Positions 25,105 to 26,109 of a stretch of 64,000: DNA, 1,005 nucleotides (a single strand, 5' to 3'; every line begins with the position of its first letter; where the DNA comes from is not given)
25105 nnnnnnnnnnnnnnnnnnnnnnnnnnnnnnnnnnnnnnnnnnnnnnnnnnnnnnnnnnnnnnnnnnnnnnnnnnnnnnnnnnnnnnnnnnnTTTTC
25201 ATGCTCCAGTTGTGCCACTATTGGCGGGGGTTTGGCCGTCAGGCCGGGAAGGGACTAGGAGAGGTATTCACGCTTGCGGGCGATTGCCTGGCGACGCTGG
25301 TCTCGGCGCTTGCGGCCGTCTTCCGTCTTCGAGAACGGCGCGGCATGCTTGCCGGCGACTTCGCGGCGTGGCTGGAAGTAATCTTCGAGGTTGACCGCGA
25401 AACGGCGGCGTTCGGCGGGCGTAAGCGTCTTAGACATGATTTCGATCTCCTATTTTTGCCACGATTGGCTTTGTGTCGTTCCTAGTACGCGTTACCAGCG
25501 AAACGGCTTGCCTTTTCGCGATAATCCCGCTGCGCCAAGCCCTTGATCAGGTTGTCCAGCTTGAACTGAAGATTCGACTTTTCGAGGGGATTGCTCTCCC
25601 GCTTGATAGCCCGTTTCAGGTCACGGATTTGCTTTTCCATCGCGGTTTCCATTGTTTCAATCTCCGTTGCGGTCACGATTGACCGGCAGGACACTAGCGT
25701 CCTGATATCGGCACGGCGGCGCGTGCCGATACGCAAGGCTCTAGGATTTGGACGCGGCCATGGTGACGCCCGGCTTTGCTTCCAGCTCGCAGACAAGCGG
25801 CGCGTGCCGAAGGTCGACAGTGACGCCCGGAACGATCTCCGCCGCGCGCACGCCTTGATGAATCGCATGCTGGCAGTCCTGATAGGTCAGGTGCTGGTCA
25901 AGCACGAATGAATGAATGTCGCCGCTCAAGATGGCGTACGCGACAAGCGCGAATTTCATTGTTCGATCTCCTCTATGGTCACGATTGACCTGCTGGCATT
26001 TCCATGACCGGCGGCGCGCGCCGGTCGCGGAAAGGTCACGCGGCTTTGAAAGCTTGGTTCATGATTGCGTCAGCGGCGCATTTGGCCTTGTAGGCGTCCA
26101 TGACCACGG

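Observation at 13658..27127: Fifteen-copy hairpin+RBS cassette in front of the early genes, with compensatory stem changes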

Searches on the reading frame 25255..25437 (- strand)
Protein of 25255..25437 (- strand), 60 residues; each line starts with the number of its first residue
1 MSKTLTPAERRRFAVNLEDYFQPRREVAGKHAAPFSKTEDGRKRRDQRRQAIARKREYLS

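Call 48: search_protein_families(library=pfam, proteins=[window:25255-25437:-], max_evalue=0.05)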
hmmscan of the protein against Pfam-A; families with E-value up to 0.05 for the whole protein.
window:25255-25437:- (60 aa): 0 families

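Call 69: search_protein_families(library=phrogs, proteins=[window:25255-25437:-], max_evalue=0.01)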
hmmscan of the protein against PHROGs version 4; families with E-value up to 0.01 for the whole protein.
window:25255-25437:- (60 aa): 0 families

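Call 81: search_solved_structures(query=A5, max_evalue=10, show_alignments=3)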
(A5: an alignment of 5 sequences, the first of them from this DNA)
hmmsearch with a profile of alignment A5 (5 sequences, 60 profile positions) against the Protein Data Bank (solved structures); distinct sequences matched with E-value up to 10: 6.
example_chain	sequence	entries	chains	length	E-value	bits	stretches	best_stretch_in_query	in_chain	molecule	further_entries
7du6_A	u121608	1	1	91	0.014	18.5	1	8-35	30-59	mkDPBB_sym2 protein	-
7di1_A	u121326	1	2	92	0.043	17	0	8-35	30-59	mkDPBB_sym_86 protein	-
7dvh_A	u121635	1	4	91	0.052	16.7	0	9-29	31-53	reDPBB_sym4 protein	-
7du7_A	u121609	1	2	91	0.89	12.7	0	8-26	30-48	mkDPBB_sym1 protein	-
4hb5_A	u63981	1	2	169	1.8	11.7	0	29-42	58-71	Engineered Protein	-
5eil_A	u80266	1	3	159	1.9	11.7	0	29-42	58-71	TRI-05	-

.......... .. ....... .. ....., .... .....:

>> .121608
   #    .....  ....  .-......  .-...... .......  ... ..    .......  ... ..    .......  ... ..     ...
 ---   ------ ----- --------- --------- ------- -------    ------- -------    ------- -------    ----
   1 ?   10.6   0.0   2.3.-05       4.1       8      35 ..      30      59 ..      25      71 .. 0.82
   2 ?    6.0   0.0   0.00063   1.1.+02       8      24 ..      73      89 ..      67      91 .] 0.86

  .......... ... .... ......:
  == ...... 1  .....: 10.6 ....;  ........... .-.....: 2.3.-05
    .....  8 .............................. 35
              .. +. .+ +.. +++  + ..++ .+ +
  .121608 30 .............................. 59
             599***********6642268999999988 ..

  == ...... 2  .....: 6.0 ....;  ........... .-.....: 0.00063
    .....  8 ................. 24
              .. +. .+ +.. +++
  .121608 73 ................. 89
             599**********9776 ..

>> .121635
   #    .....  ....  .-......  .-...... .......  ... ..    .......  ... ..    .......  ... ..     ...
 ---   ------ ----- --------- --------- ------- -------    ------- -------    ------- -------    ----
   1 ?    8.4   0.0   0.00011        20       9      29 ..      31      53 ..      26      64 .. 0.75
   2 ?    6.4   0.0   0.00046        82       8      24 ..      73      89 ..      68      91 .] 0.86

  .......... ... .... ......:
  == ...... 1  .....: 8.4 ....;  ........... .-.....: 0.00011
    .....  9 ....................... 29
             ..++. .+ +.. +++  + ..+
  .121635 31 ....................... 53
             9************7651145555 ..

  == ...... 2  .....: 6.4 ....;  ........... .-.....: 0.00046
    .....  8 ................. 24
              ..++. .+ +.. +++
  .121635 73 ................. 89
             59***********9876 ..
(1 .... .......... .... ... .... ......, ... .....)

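Call 82: find_homologous_proteins(query=A5, max_evalue=0.001)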
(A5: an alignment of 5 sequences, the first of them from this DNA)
Query A5 (5 sequences) (60 aa, profile of the alignment): 30 proteins with E <= 0.001 among 318 candidates.
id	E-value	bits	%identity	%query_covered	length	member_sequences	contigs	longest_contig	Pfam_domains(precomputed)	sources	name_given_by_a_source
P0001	1.0e-31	126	100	100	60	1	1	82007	-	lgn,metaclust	metaclust:status=active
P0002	8.7e-31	123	78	100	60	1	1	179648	-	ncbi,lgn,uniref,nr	ncbi:hypothetical protein [Rhizobium azibense]|uniref:Uncharacterized protein n=1 Tax=Rhizobium azib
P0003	2.1e-29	119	87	100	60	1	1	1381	-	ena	-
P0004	9.3e-29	117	54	98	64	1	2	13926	-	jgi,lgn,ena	-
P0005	2.2e-28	116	75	100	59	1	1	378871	-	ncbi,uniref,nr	ncbi:hypothetical protein GR212_15580 [Rhizobium lusitanum]|uniref:Uncharacterized protein n=1 Tax=R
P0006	3.5e-28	115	66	98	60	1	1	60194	-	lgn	-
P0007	2.0e-27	113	65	100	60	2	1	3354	-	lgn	-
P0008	2.1e-27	113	77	100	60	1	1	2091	-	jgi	jgi:hypothetical protein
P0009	2.1e-27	113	40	100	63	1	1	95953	-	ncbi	-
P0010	4.7e-27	111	54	98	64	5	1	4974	-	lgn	-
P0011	2.2e-25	106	61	100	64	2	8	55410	-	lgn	-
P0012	2.5e-24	103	60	100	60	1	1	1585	-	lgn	-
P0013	5.5e-24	102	59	100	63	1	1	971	-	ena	-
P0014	2.8e-23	99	56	100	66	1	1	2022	-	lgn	-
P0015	1.2e-22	97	58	100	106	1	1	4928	-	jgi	jgi:hypothetical protein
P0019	5.9e-13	66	49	98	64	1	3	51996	-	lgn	-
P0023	3.2e-11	61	47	100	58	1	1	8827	-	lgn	-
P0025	6.5e-10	56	38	100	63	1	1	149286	-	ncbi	-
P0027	5.0e-8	50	38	100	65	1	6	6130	-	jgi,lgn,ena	-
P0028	1.6e-7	49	38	97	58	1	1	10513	-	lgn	-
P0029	4.6e-7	47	33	98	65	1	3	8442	-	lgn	-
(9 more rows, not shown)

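Call 83: find_encoding_contigs(protein=P0025, flank=10000, max_places=2)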
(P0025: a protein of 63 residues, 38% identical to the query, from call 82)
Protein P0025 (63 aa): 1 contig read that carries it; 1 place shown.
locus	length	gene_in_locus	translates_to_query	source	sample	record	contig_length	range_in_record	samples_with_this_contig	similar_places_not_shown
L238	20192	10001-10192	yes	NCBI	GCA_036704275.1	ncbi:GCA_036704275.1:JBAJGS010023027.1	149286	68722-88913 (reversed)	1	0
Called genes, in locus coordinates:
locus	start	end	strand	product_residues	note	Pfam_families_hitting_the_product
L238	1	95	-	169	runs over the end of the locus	PF07799:DUF1643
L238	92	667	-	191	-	-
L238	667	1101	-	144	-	-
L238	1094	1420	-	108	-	PF14354:Lar_restr_allev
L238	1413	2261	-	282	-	-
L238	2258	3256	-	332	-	-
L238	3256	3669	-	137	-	-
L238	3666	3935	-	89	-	-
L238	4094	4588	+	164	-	-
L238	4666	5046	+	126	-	PF14384:BrnA_antitoxin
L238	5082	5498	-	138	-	PF01844:HNH (weak)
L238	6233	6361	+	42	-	-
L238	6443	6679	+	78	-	-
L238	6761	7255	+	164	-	-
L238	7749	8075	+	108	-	-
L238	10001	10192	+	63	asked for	-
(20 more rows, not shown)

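Call 84: find_encoding_contigs(protein=P0019, flank=10000, max_places=2)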
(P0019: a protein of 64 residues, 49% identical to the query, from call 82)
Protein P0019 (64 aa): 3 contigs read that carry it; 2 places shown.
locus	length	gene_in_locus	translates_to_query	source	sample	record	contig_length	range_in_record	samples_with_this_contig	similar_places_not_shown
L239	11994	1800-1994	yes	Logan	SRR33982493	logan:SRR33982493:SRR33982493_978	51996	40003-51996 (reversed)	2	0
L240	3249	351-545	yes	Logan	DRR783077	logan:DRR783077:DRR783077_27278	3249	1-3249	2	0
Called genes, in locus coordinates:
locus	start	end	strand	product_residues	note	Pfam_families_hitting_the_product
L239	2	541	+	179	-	?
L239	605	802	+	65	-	-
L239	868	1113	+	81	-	-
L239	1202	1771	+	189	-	-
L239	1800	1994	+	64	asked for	-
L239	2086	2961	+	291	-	-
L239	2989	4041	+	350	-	PF00004:AAA (weak), PF07728:AAA_5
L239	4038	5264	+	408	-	PF13203:DUF2201_N, PF09967:DUF2201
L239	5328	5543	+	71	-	-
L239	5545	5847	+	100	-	-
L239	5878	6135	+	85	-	-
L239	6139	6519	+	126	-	-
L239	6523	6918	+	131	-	-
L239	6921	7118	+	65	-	-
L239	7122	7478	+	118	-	-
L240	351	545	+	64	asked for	-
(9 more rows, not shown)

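Call 85: find_encoding_contigs(protein=P0006, flank=10000, max_places=2)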
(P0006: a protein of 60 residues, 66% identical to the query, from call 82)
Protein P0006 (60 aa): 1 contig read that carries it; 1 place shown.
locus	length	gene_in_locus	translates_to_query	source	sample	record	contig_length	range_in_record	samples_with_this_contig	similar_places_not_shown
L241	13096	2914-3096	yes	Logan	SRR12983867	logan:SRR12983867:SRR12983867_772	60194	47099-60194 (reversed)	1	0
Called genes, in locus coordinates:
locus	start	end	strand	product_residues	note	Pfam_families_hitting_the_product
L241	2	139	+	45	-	?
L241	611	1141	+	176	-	-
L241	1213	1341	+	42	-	-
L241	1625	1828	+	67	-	-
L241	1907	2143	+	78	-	-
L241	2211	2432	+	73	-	-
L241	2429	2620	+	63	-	-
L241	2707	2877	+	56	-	-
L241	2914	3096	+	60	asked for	-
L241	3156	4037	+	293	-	PF06067:DUF932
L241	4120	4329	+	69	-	-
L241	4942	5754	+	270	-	PF27050:Phage_P22_Y8K6 (weak)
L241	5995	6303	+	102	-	-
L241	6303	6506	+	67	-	-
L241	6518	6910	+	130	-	-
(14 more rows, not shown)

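Call 90: search_protein_families(library=pfam, alignment_id=A6, max_evalue=10)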
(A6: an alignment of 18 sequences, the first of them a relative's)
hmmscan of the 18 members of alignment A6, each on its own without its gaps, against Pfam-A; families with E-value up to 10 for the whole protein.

A. member 1, P0001 (60 aa): 0 families

B. families by the number of members that match (of 18 scanned): 4 families
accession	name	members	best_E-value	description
PF19795.4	DUF6279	2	0.078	Family of unknown function (DUF6279)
PF13801.11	Metal_resist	1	0.017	Heavy-metal resistance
PF02603.21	Hpr_kinase_N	1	0.041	HPr Serine kinase N terminus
PF02441.25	Flavoprotein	1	0.2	Flavoprotein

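Call 93: find_encoding_contigs(protein=P0027, flank=6000, max_places=2)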
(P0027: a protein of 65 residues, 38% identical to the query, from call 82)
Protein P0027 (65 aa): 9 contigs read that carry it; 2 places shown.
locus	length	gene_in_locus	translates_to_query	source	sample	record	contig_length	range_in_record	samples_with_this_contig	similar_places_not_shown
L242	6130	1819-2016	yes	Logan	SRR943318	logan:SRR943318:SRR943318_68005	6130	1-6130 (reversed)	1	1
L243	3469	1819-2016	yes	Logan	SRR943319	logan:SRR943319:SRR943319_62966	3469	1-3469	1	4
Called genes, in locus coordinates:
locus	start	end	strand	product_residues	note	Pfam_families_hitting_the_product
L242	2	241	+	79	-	?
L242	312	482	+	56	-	-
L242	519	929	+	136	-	-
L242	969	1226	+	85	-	-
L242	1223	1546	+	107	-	-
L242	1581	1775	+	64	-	-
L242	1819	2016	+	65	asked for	-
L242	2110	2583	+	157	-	-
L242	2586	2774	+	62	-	-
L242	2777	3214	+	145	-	-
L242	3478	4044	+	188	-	-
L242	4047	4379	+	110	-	-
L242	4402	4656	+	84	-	-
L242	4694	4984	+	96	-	PF27050:Phage_P22_Y8K6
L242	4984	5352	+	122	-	-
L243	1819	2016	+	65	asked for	-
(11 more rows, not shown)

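Call 94: find_encoding_contigs(protein=P0028, flank=8000, max_places=1)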
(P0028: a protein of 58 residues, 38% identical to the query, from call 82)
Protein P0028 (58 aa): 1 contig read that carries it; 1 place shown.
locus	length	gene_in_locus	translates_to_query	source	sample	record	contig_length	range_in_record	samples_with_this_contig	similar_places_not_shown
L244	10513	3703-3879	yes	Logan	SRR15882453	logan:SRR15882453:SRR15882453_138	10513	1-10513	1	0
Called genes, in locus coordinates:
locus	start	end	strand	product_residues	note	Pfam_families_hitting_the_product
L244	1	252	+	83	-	?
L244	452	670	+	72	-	-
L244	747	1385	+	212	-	-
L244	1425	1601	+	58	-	-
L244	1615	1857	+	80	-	-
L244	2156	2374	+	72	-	-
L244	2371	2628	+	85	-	-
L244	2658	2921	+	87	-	-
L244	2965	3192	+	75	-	-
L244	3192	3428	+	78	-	-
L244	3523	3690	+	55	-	-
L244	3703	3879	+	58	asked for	-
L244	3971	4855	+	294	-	PF06067:DUF932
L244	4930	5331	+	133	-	-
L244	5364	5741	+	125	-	PF07215:DUF1419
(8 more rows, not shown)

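Call 95: find_encoding_contigs(protein=P0029, flank=8000, max_places=1)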
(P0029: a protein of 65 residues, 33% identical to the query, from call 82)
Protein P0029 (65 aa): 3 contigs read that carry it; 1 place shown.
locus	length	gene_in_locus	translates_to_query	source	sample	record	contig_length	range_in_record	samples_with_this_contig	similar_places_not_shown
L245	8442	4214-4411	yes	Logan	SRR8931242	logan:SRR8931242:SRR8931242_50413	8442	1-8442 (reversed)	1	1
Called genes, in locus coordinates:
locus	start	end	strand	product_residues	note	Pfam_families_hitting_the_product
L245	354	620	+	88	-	-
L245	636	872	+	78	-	-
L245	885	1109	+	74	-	-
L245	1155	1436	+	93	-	-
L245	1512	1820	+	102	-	-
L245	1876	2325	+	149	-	-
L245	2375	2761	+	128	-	-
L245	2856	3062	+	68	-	-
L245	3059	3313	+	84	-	-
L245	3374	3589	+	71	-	-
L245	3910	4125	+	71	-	-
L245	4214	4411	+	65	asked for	-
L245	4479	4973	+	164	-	-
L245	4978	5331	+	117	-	-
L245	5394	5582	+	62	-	-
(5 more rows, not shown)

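Call 96: find_encoding_contigs(protein=P0023, flank=8000, max_places=1)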
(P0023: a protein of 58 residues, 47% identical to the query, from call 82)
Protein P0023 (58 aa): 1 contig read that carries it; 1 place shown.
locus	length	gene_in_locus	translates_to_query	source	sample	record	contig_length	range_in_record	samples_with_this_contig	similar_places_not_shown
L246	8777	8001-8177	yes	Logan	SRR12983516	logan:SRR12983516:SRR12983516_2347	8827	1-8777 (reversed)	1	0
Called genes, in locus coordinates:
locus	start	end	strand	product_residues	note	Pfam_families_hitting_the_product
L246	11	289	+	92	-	-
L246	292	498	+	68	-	-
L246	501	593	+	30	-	-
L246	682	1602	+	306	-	-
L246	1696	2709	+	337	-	-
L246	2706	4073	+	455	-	PF13203:DUF2201_N, PF09967:DUF2201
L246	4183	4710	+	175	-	-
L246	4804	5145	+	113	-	-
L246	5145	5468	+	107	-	-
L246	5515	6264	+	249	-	-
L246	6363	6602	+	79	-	-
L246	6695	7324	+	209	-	-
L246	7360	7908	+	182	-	-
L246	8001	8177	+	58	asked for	-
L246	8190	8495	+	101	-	-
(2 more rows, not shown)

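Call 113: find_related_loci(query=A5, collection=viral_contigs, flank=10000)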
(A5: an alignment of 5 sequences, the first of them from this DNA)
Query A5 (60 aa) in viral_contigs; peptide patterns used: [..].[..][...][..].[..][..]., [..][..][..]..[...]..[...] (x = any residue, [..] = any of these).
104 stretches matched a pattern; 1 encode a relative of the query (tblastn E <= 1e-3); 1 distinct loci.
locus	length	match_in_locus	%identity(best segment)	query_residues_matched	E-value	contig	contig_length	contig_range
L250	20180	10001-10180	78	1-60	4e-29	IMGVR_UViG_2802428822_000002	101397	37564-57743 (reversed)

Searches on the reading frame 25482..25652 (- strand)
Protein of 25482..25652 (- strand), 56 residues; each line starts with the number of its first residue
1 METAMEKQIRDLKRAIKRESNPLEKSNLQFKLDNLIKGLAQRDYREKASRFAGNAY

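Call 48: search_protein_families(library=pfam, proteins=[window:25482-25652:-], max_evalue=0.05)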
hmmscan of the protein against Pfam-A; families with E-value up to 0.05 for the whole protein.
window:25482-25652:- (56 aa): 1 family
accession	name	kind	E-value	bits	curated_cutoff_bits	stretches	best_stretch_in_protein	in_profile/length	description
PF19962.4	EAD9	-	0.016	15.4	25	1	4-39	17-52/62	Effector-associated domain 9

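Call 69: search_protein_families(library=phrogs, proteins=[window:25482-25652:-], max_evalue=0.01)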
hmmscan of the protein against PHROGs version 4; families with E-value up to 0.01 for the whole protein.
window:25482-25652:- (56 aa): 0 families

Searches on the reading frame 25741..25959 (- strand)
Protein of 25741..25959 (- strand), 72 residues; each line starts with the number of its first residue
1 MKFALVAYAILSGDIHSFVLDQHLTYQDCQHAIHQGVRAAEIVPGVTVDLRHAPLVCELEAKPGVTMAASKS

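Call 47: search_protein_families(library=pfam, proteins=[window:25741-25959:-], max_evalue=0.05)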
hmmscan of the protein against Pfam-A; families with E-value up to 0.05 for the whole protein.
window:25741-25959:- (72 aa): 1 family
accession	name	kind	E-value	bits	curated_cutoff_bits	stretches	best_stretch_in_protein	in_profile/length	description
PF07358.16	DUF1482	-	0.003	17.9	25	1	3-44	2-45/57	Protein of unknown function (DUF1482)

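Call 69: search_protein_families(library=phrogs, proteins=[window:25741-25959:-], max_evalue=0.01)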
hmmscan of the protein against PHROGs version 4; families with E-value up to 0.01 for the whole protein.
window:25741-25959:- (72 aa): 1 family
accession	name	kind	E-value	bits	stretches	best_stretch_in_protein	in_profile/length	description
phrog_8059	-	unknown function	0.0076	17.4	1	11-35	20-44/68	-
